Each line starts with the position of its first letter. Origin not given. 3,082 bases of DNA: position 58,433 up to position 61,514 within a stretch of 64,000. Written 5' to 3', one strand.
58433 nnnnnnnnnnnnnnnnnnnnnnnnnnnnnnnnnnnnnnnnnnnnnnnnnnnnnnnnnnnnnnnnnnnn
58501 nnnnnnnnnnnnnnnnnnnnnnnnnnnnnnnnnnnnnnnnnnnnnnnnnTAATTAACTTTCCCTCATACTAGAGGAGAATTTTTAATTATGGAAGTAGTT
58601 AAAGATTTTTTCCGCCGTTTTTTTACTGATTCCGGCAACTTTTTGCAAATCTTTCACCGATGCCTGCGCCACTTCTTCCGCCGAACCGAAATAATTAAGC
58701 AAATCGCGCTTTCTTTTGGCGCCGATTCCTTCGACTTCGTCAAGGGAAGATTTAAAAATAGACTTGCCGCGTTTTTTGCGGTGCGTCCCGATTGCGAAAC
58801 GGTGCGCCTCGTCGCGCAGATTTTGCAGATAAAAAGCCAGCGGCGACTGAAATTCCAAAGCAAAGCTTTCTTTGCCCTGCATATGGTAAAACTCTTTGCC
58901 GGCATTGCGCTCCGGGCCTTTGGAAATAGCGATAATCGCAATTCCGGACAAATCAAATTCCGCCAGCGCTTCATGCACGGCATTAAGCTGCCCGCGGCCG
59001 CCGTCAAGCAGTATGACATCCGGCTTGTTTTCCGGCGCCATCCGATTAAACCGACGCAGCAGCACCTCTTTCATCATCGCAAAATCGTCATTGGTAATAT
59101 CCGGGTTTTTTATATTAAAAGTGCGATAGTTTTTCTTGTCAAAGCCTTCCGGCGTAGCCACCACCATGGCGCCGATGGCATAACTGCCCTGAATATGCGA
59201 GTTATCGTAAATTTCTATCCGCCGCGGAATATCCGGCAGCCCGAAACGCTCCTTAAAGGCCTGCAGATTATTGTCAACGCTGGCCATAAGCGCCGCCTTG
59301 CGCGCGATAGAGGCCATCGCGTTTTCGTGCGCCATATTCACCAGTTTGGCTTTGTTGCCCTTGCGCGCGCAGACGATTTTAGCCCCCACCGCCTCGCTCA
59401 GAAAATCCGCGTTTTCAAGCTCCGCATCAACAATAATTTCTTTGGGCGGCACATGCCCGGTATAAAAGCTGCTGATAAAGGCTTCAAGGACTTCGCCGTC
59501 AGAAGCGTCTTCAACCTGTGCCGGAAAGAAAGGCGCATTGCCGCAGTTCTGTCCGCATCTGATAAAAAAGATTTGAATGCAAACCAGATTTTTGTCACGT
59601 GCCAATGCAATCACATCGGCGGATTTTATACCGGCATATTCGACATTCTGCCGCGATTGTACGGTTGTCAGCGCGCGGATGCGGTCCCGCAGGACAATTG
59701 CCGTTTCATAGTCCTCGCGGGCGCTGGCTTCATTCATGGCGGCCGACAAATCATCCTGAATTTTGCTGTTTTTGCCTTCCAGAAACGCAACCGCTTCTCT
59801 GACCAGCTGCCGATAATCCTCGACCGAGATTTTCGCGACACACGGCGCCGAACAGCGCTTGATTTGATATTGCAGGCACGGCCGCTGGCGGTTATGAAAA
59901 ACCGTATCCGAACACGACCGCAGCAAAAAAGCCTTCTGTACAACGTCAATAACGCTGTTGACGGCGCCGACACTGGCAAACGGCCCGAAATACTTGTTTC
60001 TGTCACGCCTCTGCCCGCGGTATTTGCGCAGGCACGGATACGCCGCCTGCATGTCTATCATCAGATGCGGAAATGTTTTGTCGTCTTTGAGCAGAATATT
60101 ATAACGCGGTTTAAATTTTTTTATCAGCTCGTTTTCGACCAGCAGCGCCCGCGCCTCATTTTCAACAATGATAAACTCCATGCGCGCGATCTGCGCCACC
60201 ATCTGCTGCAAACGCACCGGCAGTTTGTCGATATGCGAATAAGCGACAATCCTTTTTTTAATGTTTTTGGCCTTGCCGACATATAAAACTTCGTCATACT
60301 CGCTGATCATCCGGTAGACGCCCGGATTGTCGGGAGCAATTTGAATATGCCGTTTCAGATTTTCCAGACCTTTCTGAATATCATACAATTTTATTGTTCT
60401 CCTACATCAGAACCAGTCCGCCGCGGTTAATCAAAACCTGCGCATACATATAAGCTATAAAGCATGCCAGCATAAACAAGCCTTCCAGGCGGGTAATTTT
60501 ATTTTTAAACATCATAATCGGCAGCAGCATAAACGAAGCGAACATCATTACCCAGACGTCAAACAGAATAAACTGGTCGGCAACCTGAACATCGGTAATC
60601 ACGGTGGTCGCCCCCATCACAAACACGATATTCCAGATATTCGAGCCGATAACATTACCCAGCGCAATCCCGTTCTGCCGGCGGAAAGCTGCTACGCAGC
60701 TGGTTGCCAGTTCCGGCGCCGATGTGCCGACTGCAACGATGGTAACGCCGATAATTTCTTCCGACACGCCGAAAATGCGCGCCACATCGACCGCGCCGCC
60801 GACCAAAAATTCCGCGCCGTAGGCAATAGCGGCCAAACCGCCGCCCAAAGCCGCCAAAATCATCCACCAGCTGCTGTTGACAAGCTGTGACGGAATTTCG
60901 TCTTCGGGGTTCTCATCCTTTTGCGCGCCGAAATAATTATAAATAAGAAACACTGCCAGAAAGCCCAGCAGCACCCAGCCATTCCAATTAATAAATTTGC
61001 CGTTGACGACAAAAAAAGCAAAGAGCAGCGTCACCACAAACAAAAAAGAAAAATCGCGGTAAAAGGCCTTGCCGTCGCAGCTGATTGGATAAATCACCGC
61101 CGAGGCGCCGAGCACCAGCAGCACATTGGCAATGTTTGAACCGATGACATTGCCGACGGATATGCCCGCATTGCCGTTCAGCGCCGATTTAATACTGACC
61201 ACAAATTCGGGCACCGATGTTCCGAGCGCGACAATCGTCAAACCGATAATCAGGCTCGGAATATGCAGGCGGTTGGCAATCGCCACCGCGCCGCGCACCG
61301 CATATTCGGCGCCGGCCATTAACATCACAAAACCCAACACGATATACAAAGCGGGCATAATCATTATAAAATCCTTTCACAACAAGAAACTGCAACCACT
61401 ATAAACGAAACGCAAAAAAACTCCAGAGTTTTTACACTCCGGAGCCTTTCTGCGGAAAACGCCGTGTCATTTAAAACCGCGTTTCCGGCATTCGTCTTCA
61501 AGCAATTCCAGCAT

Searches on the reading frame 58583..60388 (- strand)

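Call 14: search_protein_families(library=pfam, proteins=[window:58583-60388:-], max_evalue=1)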
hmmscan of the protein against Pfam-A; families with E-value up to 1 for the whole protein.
window:58583-60388:- (601 aa): 12 families
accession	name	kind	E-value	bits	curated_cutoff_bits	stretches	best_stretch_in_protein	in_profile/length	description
PF08459.17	UvrC_RNaseH_dom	-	6.2e-49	166.3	22.3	1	380-533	2-159/159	UvrC RNAse H endonuclease domain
PF22920.2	UvrC_RNaseH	-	8e-30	103.6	24.3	1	257-364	2-116/116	UvrC Ribonuclease H-like domain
PF14520.12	HHH_5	-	2.4e-12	47.6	27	1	548-595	3-51/57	Helix-hairpin-helix domain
PF02151.25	UVR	-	1.8e-08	34.3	21.5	1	210-240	3-33/36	UvrB/uvrC motif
PF00633.29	HHH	-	5.8e-08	32.6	24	1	571-598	3-30/30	Helix-hairpin-helix motif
PF01541.30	GIY-YIG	-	8.9e-08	32.8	22.6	1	22-97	2-78/78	GIY-YIG catalytic domain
PF12826.13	HHH_2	-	8.7e-07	29.5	27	1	555-601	11-57/64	Helix-hairpin-helix motif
PF12836.13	HHH_3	-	9.4e-06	26.1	27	1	575-598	10-33/65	Helix-hairpin-helix motif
PF01367.25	5_3_exonuc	-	0.084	13.8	40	0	551-583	22-53/97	5'-3' exonuclease, C-terminal SAM fold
PF10551.15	MULE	-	0.1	13.5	27.6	0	441-476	50-85/99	MULE transposase domain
PF24348.1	DUF7508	-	0.15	12.7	26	1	11-55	10-57/79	Domain of unknown function (DUF7508)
PF20815.3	GIY_YIG_2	-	0.21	12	22.4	0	29-50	28-50/153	GIY-YIG catalytic domain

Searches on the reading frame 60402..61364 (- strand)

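Call 14: search_protein_families(library=pfam, proteins=[window:60402-61364:-], max_evalue=1)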
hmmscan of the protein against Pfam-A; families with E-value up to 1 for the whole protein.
window:60402-61364:- (320 aa): 3 families
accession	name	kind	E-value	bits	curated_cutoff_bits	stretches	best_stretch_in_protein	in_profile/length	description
PF01699.29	Na_Ca_ex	-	8.2e-66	221.1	24.9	2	170-310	3-150/151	Sodium/calcium exchanger protein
PF11337.13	DUF3139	-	0.092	13.8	27.3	1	107-160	4-56/83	Protein of unknown function (DUF3139)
PF21881.2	STIV_penton_2nd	-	0.13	13.1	27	0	46-92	8-51/85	A223 penton protein second domain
